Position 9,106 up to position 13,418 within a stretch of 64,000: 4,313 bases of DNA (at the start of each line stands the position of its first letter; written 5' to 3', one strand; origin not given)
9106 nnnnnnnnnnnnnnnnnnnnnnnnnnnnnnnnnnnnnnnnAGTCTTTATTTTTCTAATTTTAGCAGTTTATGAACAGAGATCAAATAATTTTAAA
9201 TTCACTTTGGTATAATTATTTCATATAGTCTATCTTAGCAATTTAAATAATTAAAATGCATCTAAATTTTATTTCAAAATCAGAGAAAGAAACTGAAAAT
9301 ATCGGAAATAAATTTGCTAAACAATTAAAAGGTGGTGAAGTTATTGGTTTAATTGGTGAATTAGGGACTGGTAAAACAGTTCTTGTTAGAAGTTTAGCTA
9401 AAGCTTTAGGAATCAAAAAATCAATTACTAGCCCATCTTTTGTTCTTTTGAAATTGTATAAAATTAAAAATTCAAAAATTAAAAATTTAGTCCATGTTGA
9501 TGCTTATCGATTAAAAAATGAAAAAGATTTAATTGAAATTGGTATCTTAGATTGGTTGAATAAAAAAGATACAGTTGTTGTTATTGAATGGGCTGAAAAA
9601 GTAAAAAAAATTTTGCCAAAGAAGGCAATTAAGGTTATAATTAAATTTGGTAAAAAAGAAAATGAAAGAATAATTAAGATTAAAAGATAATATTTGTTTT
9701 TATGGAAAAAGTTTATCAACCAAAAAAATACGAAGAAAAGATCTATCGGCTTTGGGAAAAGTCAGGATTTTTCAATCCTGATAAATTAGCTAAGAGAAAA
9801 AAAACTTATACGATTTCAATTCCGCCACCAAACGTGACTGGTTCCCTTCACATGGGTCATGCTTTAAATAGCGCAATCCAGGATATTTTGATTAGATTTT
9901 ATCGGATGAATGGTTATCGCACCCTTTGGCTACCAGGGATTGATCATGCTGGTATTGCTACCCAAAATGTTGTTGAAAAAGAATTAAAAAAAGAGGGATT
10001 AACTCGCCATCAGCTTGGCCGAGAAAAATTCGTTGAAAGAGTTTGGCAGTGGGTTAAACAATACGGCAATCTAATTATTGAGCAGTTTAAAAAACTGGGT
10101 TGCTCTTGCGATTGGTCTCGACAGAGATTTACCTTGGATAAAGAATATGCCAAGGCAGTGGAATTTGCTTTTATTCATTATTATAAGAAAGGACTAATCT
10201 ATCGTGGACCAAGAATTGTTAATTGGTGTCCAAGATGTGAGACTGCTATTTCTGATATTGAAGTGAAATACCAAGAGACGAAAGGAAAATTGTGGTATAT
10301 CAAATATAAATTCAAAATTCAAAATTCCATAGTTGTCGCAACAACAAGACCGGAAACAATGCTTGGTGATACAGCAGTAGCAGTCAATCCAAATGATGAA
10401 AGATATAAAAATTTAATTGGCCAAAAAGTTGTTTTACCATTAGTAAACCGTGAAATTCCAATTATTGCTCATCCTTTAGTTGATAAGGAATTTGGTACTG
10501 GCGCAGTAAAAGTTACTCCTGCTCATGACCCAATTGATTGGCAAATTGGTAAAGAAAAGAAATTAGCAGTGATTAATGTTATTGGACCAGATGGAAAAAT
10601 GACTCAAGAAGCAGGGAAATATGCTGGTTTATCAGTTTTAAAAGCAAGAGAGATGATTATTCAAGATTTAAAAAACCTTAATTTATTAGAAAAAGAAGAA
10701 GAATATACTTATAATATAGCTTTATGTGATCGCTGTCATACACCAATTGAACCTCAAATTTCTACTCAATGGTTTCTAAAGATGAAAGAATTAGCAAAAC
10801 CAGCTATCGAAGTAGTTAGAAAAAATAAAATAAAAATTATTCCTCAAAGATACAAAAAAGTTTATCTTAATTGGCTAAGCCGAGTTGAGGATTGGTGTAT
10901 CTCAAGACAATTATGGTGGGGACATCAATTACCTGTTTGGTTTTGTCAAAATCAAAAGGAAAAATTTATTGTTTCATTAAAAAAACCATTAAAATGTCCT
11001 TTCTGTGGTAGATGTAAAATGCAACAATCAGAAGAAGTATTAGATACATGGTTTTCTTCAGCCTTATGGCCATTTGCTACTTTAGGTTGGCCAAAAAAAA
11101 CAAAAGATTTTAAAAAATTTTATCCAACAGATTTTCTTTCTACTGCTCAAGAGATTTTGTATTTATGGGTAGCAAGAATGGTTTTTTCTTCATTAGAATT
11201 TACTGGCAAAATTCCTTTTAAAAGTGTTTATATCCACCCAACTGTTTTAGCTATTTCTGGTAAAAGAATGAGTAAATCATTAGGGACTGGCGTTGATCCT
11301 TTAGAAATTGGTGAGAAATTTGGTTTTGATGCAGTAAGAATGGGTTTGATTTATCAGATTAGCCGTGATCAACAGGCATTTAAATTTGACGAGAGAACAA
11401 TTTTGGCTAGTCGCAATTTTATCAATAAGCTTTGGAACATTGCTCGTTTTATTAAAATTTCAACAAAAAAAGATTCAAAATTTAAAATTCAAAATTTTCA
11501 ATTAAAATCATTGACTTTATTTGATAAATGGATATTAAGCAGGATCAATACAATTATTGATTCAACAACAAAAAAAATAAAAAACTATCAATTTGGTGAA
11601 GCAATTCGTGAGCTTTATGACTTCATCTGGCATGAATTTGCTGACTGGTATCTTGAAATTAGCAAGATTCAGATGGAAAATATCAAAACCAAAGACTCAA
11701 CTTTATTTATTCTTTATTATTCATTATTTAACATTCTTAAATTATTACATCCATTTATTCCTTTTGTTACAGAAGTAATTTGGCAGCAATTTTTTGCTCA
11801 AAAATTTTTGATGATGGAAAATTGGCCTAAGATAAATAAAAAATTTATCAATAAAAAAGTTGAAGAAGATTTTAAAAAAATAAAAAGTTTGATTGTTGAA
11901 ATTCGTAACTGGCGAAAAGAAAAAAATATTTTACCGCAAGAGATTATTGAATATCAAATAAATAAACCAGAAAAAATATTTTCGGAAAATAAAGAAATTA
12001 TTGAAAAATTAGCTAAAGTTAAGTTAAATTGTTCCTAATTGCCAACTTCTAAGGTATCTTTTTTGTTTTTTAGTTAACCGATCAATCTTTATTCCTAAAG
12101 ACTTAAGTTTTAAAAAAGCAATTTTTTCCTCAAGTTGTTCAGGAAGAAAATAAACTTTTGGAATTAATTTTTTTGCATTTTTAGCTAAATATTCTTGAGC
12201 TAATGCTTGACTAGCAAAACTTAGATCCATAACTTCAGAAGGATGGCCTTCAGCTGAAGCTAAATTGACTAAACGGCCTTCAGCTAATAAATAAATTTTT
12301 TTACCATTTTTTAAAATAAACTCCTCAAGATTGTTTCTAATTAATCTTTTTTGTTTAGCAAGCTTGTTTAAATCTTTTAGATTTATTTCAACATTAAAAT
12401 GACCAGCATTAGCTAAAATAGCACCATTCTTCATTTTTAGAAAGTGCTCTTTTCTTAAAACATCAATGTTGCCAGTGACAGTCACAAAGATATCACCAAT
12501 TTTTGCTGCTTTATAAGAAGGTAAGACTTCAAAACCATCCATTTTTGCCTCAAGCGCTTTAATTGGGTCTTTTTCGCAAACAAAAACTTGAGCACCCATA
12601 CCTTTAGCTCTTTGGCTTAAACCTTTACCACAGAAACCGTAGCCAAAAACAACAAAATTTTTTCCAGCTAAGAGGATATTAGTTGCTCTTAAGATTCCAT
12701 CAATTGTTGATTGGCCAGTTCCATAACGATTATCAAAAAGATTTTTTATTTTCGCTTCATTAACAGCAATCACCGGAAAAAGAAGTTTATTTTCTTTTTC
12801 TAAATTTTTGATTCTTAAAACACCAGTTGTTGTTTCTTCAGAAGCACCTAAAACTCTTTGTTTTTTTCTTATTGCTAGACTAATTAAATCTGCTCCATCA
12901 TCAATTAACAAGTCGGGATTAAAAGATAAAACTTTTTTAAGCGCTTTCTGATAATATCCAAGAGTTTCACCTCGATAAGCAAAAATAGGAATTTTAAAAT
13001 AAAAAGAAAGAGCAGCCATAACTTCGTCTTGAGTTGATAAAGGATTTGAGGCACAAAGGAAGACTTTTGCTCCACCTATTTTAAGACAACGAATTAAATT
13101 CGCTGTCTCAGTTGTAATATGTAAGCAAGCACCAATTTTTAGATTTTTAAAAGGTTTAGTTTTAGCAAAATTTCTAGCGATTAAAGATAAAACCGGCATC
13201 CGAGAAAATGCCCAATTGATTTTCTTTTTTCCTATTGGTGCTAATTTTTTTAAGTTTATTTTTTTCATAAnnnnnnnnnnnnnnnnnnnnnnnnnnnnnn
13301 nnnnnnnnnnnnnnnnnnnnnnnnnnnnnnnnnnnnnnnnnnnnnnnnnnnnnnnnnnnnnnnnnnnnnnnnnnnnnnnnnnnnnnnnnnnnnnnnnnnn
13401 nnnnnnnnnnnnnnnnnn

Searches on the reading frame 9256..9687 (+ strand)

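Call 66: search_protein_families(library=pfam, proteins=[window:9256-9687:+], max_evalue=0.0001)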
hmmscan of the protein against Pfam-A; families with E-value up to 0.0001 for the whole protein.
window:9256-9687:+ (144 aa): 2 families
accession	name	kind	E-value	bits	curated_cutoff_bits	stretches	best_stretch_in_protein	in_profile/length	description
PF02367.23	TsaE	-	1.8e-36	125.3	26.6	1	8-135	2-124/128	Threonylcarbamoyl adenosine biosynthesis protein TsaE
PF00004.35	AAA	-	7.9e-05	23.6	21.2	0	32-91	3-45/131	ATPase family associated with various cellular activities (AAA)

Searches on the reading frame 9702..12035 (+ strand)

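Call 38: search_protein_families(library=pfam, proteins=[window:9702-12035:+], max_evalue=0.00001)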
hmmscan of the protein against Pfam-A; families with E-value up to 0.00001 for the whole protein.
window:9702-12035:+ (778 aa): 4 families
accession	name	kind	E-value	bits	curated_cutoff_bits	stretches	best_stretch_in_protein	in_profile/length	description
PF00133.28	tRNA-synt_1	-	1.1e-133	446.4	22.7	1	13-552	1-405/414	tRNA synthetases class I (I, L, M and V)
PF08264.19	Anticodon_1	-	5.3e-37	127.4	25.1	1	608-746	1-141/148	Anticodon-binding domain of tRNA ligase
PF09334.17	tRNA-synt_1g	-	2.2e-22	79.8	20.1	2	342-580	169-386/391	tRNA synthetases class I (M)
PF13603.12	tRNA-synt_1_2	-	1.1e-10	41.8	25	1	240-302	86-148/185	Leucyl-tRNA synthetase, editing domain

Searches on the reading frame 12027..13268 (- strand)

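Call 38: search_protein_families(library=pfam, proteins=[window:12027-13268:-], max_evalue=0.00001)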
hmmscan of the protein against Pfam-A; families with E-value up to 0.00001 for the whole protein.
window:12027-13268:- (414 aa): 4 families
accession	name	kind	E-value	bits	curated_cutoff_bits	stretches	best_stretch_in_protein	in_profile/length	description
PF05221.23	AdoHcyase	-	1.1e-56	192.6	25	2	136-407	177-286/299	S-adenosyl-L-homocysteine hydrolase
PF00670.27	AdoHcyase_NAD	-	1.6e-52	178.3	27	1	180-340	1-161/162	S-adenosyl-L-homocysteine hydrolase, NAD binding domain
PF02826.25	2-Hacid_dh_C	-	8e-07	29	25.1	1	199-308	33-145/178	D-isomer specific 2-hydroxyacid dehydrogenase, NAD binding domain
PF07991.19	KARI_N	-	8.5e-06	25.9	20.6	0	200-297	2-103/165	Acetohydroxy acid isomeroreductase, NADPH-binding domain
